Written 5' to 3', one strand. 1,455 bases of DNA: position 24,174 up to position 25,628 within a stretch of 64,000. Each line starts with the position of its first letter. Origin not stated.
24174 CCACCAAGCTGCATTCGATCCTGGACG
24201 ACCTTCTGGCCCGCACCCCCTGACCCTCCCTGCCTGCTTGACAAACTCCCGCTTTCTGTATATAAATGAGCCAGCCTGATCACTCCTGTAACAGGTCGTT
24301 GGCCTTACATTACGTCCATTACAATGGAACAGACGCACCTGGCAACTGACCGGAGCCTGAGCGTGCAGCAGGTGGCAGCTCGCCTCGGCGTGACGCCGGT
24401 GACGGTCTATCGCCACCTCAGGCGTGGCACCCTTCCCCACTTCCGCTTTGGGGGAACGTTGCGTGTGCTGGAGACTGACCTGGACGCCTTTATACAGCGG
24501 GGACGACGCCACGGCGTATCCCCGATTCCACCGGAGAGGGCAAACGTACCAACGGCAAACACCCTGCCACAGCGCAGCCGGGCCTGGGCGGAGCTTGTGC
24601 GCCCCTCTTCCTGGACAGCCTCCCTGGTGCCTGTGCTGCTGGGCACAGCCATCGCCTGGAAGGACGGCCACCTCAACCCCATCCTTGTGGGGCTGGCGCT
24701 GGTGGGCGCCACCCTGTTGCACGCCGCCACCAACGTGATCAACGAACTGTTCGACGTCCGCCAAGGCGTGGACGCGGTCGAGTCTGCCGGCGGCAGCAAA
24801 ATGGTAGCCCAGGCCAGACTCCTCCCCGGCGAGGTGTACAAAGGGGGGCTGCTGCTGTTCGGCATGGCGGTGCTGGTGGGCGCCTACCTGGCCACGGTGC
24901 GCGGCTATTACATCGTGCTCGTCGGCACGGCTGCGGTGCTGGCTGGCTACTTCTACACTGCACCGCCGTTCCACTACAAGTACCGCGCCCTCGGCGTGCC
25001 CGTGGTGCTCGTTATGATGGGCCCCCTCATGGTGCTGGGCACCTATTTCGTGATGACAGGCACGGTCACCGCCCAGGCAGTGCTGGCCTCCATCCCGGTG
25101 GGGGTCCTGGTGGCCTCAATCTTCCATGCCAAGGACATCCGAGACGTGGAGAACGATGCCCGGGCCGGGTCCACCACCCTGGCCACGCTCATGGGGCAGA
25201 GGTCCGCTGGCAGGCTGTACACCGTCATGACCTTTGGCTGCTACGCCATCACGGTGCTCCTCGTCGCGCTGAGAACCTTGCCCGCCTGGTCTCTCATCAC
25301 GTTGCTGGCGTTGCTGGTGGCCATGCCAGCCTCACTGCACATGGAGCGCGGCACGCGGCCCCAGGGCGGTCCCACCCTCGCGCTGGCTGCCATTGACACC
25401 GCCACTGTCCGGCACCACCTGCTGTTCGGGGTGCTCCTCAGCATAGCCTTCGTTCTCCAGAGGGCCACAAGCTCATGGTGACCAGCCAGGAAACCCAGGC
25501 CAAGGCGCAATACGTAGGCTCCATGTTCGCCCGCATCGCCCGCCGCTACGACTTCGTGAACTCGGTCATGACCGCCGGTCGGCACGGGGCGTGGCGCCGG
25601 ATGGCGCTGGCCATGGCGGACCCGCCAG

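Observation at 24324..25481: Excisionase-type HTH DNA-binding domain fused to a polytopic MenA-like prenyltransferase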

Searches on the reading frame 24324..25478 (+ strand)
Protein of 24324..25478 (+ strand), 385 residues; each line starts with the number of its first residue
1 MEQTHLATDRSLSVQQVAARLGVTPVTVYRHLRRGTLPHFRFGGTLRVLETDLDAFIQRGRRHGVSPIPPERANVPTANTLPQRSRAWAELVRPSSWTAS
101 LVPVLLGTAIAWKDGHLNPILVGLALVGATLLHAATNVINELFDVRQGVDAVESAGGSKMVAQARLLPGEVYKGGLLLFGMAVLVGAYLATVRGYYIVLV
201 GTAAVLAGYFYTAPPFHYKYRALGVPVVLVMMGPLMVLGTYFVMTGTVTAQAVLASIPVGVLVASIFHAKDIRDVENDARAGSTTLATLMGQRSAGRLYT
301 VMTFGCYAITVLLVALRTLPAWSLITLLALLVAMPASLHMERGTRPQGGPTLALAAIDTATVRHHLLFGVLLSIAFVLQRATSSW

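Call 3: search_protein_families(library=pfam, proteins=[window:24324-25478:+], max_evalue=0.01)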
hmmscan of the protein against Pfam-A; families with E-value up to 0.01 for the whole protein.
window:24324-25478:+ (385 aa): 8 families
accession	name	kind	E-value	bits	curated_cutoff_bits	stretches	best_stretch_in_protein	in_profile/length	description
PF01040.23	UbiA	-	7.8e-30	104.4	34.2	1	101-336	2-227/250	UbiA prenyltransferase family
PF12728.13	HTH_17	-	1.4e-13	51.3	27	1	12-60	2-50/51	Helix-turn-helix domain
PF13309.12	HTH_22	-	0.00055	20.3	29.6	1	13-33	43-63/63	HTH domain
PF12840.13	HTH_20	-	0.00057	20.3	27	1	5-33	12-40/51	Helix-turn-helix domain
PF13384.12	HTH_23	-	0.00063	19.9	24.6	1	11-34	17-40/50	Homeodomain-like domain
PF13936.12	HTH_38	-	0.00085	19.4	27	1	9-35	18-44/44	Helix-turn-helix domain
PF08281.18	Sigma70_r4_2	-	0.0012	18.8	25.7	1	12-35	27-50/54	Sigma-70, region 4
PF09339.16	HTH_IclR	-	0.005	17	22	0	8-33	15-40/52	IclR helix-turn-helix domain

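Call 4: search_protein_families(library=ncbifam, proteins=[window:24324-25478:+], max_evalue=0.01)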
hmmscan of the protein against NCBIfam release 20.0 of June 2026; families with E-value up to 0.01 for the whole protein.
window:24324-25478:+ (385 aa): 23 families
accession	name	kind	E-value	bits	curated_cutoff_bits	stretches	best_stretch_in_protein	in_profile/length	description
NF004749.0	PRK06080.1-1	equivalog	2.3e-57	194.5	277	1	82-380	16-309/311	1,4-dihydroxy-2-naphthoate polyprenyltransferase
NF004751.0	PRK06080.1-3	equivalog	9.7e-53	179.6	264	1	84-378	9-295/296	1,4-dihydroxy-2-naphthoate polyprenyltransferase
NF004617.0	PRK05951.1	equivalog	1e-45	156.2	239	1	93-380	22-301/306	prenyltransferase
NF004753.0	PRK06080.1-5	equivalog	2.7e-36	125.3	555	1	88-377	14-304/312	1,4-dihydroxy-2-naphthoate polyprenyltransferase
NF009926.0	PRK13387.1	equivalog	7.2e-35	120.6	316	1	89-379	7-314/317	1,4-dihydroxy-2-naphthoate polyprenyltransferase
TIGR02235.1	menA_cyano-plnt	equivalog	2.2e-30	105.9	225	1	88-377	2-284/285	2-carboxy-1,4-naphthoquinone phytyltransferase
NF004750.0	PRK06080.1-2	equivalog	1.8e-29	103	346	1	84-378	5-300/301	1,4-dihydroxy-2-naphthoate polyprenyltransferase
TIGR00751.1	menA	equivalog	3.7e-29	102.1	102.15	1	93-373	1-282/284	1,4-dihydroxy-2-naphthoate octaprenyltransferase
NF004754.0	PRK06080.1-6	equivalog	2.7e-26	92.7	522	1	83-378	7-303/308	1,4-dihydroxy-2-naphthoate polyprenyltransferase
NF004752.0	PRK06080.1-4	subfamily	3.8e-21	76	289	1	87-332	5-258/300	1,4-dihydroxy-2-naphthoate polyprenyltransferase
NF009523.0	PRK12884.1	equivalog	1.2e-14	54.2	269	1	85-329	4-234/279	prenyltransferase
NF009521.0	PRK12882.1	equivalog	2.7e-11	43.2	296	1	85-334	5-242/280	geranylgeranylglycerol-phosphate geranylgeranyltransferase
TIGR01764.1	excise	domain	5e-10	39.6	28.8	1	12-58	2-48/49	excisionase family DNA-binding protein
NF005742.0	PRK07566.1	equivalog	1.1e-08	34.6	313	1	84-334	27-276/315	chlorophyll synthase ChlG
NF009058.0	PRK12392.1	subfamily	1.4e-08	34.2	494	1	79-334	8-266/333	bacteriochlorophyll c synthase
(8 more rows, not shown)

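Call 5: find_homologous_proteins(query=window:24324-25478:+, max_evalue=0.00001)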
Query window:24324-25478:+ (385 aa): 225 proteins with E <= 0.00001 among 8000 candidates; the best 120 are listed.
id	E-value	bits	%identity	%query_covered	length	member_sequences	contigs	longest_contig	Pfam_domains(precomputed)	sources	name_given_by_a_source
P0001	2.2e-244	828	100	100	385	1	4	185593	PF12728.14,PF01040.24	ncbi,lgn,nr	ncbi:MAG: UbiA family prenyltransferase [Chloroflexi bacterium]|nr:UbiA family prenyltransferase [Ch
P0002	2.6e-130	453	60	97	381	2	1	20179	PF12728.14,PF01040.24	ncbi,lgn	ncbi:MAG: UbiA family prenyltransferase [Dehalococcoidia bacterium]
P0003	8.7e-108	379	53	94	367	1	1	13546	PF12728.14,PF01040.24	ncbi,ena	-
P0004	6.9e-98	346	49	97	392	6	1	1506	PF12728.14,PF01040.24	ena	-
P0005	4.1e-92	327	54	77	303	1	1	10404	PF01040.24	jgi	jgi:1,4-dihydroxy-2-naphthoate octaprenyltransferase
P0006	2.8e-91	324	54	77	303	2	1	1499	PF01040.24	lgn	-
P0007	5.3e-91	324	53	77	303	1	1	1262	PF01040.24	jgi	jgi:1,4-dihydroxy-2-naphthoate polyprenyltransferase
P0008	1.2e-90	322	54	74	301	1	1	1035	PF01040.24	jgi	jgi:1,4-dihydroxy-2-naphthoate octaprenyltransferase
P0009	3.2e-88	314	54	77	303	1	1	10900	PF01040.24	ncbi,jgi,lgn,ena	-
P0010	2.0e-85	305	52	77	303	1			PF01040.24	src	-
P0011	2.7e-84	302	53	77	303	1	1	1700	PF01040.24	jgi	jgi:1,4-dihydroxy-2-naphthoate octaprenyltransferase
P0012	6.2e-84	300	51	76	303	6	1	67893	PF01040.24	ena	-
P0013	4.8e-83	297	53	72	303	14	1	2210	PF01040.24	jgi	jgi:1,4-dihydroxy-2-naphthoate octaprenyltransferase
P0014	2.3e-82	295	50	79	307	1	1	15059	PF01040.24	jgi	jgi:1,4-dihydroxy-2-naphthoate octaprenyltransferase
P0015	6.8e-80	287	49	77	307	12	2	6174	PF01040.24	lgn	-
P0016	8.7e-77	277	48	77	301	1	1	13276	PF01040.24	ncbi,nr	ncbi:MAG: prenyltransferase [Armatimonadetes bacterium]|nr:prenyltransferase [Armatimonadota bacteri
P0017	4.1e-64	235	39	88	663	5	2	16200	PF00296.27,PF01040.24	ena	-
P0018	9.6e-64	234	42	79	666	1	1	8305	PF00296.27,PF01040.24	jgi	jgi:1,4-dihydroxy-2-naphthoate octaprenyltransferase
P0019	7.4e-63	231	43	76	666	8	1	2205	PF00296.27,PF01040.24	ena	-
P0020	2.7e-62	229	43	75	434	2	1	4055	PF01040.24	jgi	jgi:1,4-dihydroxy-2-naphthoate octaprenyltransferase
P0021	3.8e-62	229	43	78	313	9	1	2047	PF01040.24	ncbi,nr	ncbi:MAG TPA: prenyltransferase, partial [Candidatus Dormibacteraeota bacterium]|nr:prenyltransferas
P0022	3.0e-61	226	42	73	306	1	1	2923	PF01040.24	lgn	-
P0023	1.0e-60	224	41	81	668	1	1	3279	PF00296.27,PF01040.24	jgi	jgi:1,4-dihydroxy-2-naphthoate octaprenyltransferase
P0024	1.7e-59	220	42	77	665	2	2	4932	PF00296.27,PF01040.24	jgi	jgi:1,4-dihydroxy-2-naphthoate octaprenyltransferase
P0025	2.7e-59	219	42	80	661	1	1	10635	PF00296.27,PF01040.24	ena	-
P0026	4.7e-59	218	42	77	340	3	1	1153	PF01040.24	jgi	-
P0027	4.8e-59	218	42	78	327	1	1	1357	PF01040.24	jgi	-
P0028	7.5e-59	218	43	78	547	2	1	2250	PF00296.27,PF01040.24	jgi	jgi:1,4-dihydroxy-2-naphthoate polyprenyltransferase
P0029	1.1e-58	217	43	74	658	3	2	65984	PF00296.27,PF01040.24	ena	-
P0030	1.5e-58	217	44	73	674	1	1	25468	PF00296.27,PF01040.24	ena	-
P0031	2.3e-58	216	42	74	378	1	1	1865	PF01040.24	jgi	jgi:1,4-dihydroxy-2-naphthoate polyprenyltransferase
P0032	2.6e-58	216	41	77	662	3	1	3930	PF00296.27,PF01040.24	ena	-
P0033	3.3e-58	216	43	77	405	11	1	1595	PF01040.24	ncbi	-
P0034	4.9e-58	215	43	77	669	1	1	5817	PF00296.27,PF01040.24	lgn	-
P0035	6.9e-58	215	41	76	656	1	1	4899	PF00296.27,PF01040.24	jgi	jgi:1,4-dihydroxy-2-naphthoate polyprenyltransferase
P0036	6.9e-58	215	41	76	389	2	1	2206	PF01040.24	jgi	jgi:1,4-dihydroxy-2-naphthoate octaprenyltransferase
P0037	8.3e-58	214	43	74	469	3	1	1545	PF00296.27,PF01040.24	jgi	jgi:1,4-dihydroxy-2-naphthoate polyprenyltransferase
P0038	9.2e-58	214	40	77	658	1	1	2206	PF00296.27,PF01040.24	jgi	jgi:1,4-dihydroxy-2-naphthoate octaprenyltransferase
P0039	9.9e-58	214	42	78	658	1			PF00296.27,PF01040.24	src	-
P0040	1.1e-57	214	40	82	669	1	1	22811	PF00296.27,PF01040.24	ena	-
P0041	1.3e-57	214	41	78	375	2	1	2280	PF01040.24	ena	-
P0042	1.3e-57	214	40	78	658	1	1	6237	PF00296.27,PF01040.24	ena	-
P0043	1.3e-57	214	40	78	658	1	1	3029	PF00296.27,PF01040.24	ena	-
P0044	1.3e-57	214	40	77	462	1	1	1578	PF00296.27,PF01040.24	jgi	jgi:1,4-dihydroxy-2-naphthoate octaprenyltransferase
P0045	1.6e-57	213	42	82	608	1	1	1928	PF00296.27,PF01040.24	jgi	jgi:1,4-dihydroxy-2-naphthoate octaprenyltransferase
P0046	1.9e-57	213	42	80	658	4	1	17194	PF00296.27,PF01040.24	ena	-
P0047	2.2e-57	213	42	80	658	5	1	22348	PF00296.27,PF01040.24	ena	-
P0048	2.3e-57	213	41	77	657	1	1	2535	PF00296.27,PF01040.24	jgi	jgi:1,4-dihydroxy-2-naphthoate octaprenyltransferase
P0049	2.4e-57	213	41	77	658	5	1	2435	PF00296.27,PF01040.24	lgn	-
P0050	2.5e-57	213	41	77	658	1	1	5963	PF00296.27,PF01040.24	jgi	jgi:1,4-dihydroxy-2-naphthoate octaprenyltransferase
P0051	3.7e-57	212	37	82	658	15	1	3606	PF00296.27,PF01040.24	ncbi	-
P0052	4.4e-57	212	44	76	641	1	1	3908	PF00296.27,PF01040.24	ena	-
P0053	4.5e-57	212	44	76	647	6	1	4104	PF00296.27,PF01040.24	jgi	jgi:1,4-dihydroxy-2-naphthoate polyprenyltransferase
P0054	6.2e-57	211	41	83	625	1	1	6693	PF00296.27,PF01040.24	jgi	jgi:1,4-dihydroxy-2-naphthoate octaprenyltransferase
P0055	7.0e-57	211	44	76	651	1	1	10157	PF00296.27,PF01040.24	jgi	jgi:1,4-dihydroxy-2-naphthoate octaprenyltransferase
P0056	7.1e-57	211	48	58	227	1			PF01040.24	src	-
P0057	7.9e-57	211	41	77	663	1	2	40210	PF00296.27,PF01040.24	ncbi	-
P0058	8.1e-57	211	42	81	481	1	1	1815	PF00296.27,PF01040.24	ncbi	ncbi:MAG TPA: LLM class flavin-dependent oxidoreductase, partial [Dongiaceae bacterium]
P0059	9.0e-57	211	41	78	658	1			PF00296.27,PF01040.24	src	-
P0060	9.8e-57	211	43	79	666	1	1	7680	PF00296.27,PF01040.24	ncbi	-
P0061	1.0e-56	211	41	75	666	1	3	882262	PF00296.27,PF01040.24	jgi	jgi:1,4-dihydroxy-2-naphthoate octaprenyltransferase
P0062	1.1e-56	211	41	78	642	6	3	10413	PF00296.27,PF01040.24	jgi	jgi:1,4-dihydroxy-2-naphthoate octaprenyltransferase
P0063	1.5e-56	210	40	79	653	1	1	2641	PF00296.27,PF01040.24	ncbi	-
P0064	1.6e-56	210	39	73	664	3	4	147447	PF00296.27,PF01040.24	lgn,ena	-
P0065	1.9e-56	210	39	86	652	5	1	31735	PF00296.27,PF01040.24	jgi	-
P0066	2.0e-56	210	40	85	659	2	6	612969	PF00296.27,PF01040.24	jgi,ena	-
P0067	2.1e-56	210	41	76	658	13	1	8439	PF00296.27,PF01040.24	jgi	-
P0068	2.2e-56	210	40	78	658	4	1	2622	PF00296.27,PF01040.24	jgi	jgi:1,4-dihydroxy-2-naphthoate octaprenyltransferase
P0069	3.1e-56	209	42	65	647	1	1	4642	PF00296.27,PF01040.24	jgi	-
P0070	3.4e-56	209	40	84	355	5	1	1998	PF01040.24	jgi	jgi:1,4-dihydroxy-2-naphthoate octaprenyltransferase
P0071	4.5e-56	209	42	77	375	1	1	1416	PF01040.24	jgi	jgi:1,4-dihydroxy-2-naphthoate octaprenyltransferase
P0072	5.1e-56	208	41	78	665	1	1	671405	PF00296.27,PF01040.24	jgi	jgi:1,4-dihydroxy-2-naphthoate octaprenyltransferase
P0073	6.1e-56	208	42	78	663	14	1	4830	PF00296.27,PF01040.24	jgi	jgi:1,4-dihydroxy-2-naphthoate octaprenyltransferase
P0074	7.1e-56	208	41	77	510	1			PF00296.27,PF01040.24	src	-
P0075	1.0e-55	207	40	78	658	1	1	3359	PF00296.27,PF01040.24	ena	-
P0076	1.1e-55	207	43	76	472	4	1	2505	PF00296.27,PF01040.24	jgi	jgi:1,4-dihydroxy-2-naphthoate octaprenyltransferase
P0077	1.5e-55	207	42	76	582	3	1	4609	PF00296.27,PF01040.24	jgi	jgi:1,4-dihydroxy-2-naphthoate octaprenyltransferase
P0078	1.9e-55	207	38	83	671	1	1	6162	PF00296.27,PF01040.24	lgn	-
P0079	3.3e-55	206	42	76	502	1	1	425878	PF00296.27,PF01040.24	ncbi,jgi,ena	-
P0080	3.3e-55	206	41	76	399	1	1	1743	PF01040.24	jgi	jgi:1,4-dihydroxy-2-naphthoate octaprenyltransferase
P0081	3.5e-55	206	42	80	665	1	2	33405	PF00296.27,PF01040.24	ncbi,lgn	-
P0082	6.4e-55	205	40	77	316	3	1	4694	PF01040.24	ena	-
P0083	1.1e-54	204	41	74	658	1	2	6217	PF00296.27,PF01040.24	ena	-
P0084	1.1e-54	204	41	75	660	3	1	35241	PF00296.27,PF01040.24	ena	-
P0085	1.9e-54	203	40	78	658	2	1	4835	PF00296.27,PF01040.24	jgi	-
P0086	3.4e-54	202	41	76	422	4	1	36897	PF01040.24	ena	-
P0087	3.6e-54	202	41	79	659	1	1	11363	PF00296.27,PF01040.24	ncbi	-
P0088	6.1e-54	202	39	77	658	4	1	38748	PF00296.27,PF01040.24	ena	-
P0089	6.1e-54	202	41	77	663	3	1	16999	PF00296.27,PF01040.24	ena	-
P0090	6.5e-54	202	38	78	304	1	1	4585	PF01040.24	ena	-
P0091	1.4e-53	200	38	81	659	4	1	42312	PF00296.27,PF01040.24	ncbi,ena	-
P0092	1.7e-53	200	40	76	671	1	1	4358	PF00296.27,PF01040.24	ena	-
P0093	1.7e-53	200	40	81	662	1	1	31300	PF00296.27,PF01040.24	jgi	jgi:1,4-dihydroxy-2-naphthoate octaprenyltransferase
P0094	2.3e-53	200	41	78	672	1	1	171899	PF00296.27,PF01040.24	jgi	jgi:1,4-dihydroxy-2-naphthoate octaprenyltransferase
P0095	2.6e-53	200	41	74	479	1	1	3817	PF00296.27,PF01040.24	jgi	jgi:1,4-dihydroxy-2-naphthoate octaprenyltransferase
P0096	3.0e-53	199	40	77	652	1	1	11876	PF00296.27,PF01040.24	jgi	jgi:1,4-dihydroxy-2-naphthoate octaprenyltransferase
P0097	3.4e-53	199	39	80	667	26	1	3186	PF00296.27,PF01040.24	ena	-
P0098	5.1e-53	199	39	82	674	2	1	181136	PF00296.27,PF01040.24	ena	-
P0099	6.1e-53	198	40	76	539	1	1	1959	PF00296.27,PF01040.24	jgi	jgi:1,4-dihydroxy-2-naphthoate octaprenyltransferase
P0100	6.2e-53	198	41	77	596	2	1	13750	PF00296.27,PF01040.24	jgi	jgi:1,4-dihydroxy-2-naphthoate octaprenyltransferase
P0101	7.2e-53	198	38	81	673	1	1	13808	PF00296.27,PF01040.24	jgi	jgi:1,4-dihydroxy-2-naphthoate polyprenyltransferase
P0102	8.6e-53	198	39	76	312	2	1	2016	PF01040.24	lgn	-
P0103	9.6e-53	198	41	75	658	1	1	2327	PF00296.27,PF01040.24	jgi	jgi:1,4-dihydroxy-2-naphthoate octaprenyltransferase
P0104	1.4e-52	197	42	77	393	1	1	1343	PF01040.24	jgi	jgi:1,4-dihydroxy-2-naphthoate octaprenyltransferase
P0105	6.4e-52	195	38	79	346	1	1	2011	PF01040.24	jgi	jgi:1,4-dihydroxy-2-naphthoate octaprenyltransferase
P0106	4.1e-51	192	39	79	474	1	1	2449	PF00296.27,PF01040.24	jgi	jgi:1,4-dihydroxy-2-naphthoate octaprenyltransferase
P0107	5.4e-51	192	37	84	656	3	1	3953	PF00296.27,PF01040.24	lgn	-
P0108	6.8e-51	192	39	78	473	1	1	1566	PF00296.27,PF01040.24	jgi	-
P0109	9.7e-51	191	40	78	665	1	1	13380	PF00296.27,PF01040.24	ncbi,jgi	-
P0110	9.9e-51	191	40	78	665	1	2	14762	PF00296.27,PF01040.24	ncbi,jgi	-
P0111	9.9e-51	191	40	78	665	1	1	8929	PF00296.27,PF01040.24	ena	-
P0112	1.2e-50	191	40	78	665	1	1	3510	PF00296.27,PF01040.24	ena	-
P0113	2.0e-50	190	38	82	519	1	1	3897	PF00296.27,PF01040.24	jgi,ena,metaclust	metaclust:\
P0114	4.5e-50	189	38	75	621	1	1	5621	PF00296.27,PF01040.24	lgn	-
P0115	6.9e-50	188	38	79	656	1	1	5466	PF00296.27,PF01040.24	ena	-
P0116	1.2e-49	188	39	75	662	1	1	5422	PF00296.27,PF01040.24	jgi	jgi:1,4-dihydroxy-2-naphthoate octaprenyltransferase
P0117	1.2e-49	187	39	79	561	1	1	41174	PF01040.24,PF00528.28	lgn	-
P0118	1.5e-49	187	41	67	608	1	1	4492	PF00296.27,PF01040.24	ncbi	ncbi:MAG TPA: LLM class flavin-dependent oxidoreductase, partial [Chloroflexota bacterium]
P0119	2.1e-49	187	40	76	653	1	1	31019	PF00296.27,PF01040.24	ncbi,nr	ncbi:MAG: LLM class flavin-dependent oxidoreductase [Actinomycetota bacterium]|nr:LLM class flavin-d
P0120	3.1e-49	186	39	73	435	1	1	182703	PF01040.24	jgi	jgi:1,4-dihydroxy-2-naphthoate polyprenyltransferase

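Call 7: find_encoding_contigs(protein=P0002, flank=8000, max_places=3)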
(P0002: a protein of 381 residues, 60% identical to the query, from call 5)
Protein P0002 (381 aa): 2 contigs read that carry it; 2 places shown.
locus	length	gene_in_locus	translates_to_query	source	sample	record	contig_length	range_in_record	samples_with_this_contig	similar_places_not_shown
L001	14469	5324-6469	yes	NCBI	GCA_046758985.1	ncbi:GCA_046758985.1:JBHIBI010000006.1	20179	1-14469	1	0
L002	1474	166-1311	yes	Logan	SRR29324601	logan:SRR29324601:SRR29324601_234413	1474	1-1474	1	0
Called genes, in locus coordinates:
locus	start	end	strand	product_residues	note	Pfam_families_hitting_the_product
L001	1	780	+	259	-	PF00586:AIRS, PF02769:AIRS_C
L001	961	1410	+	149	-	PF01281:Ribosomal_L9_N, PF03948:Ribosomal_L9_C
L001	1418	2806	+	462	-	PF00772:DnaB, PF13481:AAA_25, PF03796:DnaB_C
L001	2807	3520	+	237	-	PF07261:DnaB_2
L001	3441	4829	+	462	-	PF13238:AAA_18 (faint), PF00158:Sigma54_activat (faint), PF04851:ResIII (faint), PF00308:Bac_DnaA, PF01695:IstB_IS21, PF13191:AAA_16 (weak), PF00004:AAA (weak), PF01695:IstB_IS21, +11 more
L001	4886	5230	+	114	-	PF11969:DcpS_C (weak), PF01230:HIT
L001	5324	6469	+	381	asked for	PF12728:HTH_17, PF01040:UbiA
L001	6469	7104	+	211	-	PF02517:Rce1-like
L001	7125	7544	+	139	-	PF12973:Cupin_7, PF02311:AraC_binding (weak), PF07883:Cupin_2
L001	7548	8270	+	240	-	PF01209:Ubie_methyltran, PF13489:Methyltransf_23, PF13847:Methyltransf_31, PF08241:Methyltransf_11, PF08242:Methyltransf_12, PF13649:Methyltransf_25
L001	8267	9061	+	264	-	PF00005:ABC_tran, PF13304:AAA_21 (faint)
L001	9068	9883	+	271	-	PF00528:BPD_transp_1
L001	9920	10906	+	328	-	PF12974:Phosphonate-bd (weak), PF02621:VitK2_biosynth (weak)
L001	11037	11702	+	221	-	PF04199:Cyclase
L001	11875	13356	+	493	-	PF14691:Fer4_20, PF00070:Pyr_redox (faint), PF01266:DAO (weak), PF07992:Pyr_redox_2, PF13450:NAD_binding_8, PF13738:Pyr_redox_3 (weak)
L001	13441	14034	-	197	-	PF09719:C_GCAxxG_C_C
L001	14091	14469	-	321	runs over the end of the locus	PF02775:TPP_enzyme_C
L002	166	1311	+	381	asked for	PF12728:HTH_17, PF01040:UbiA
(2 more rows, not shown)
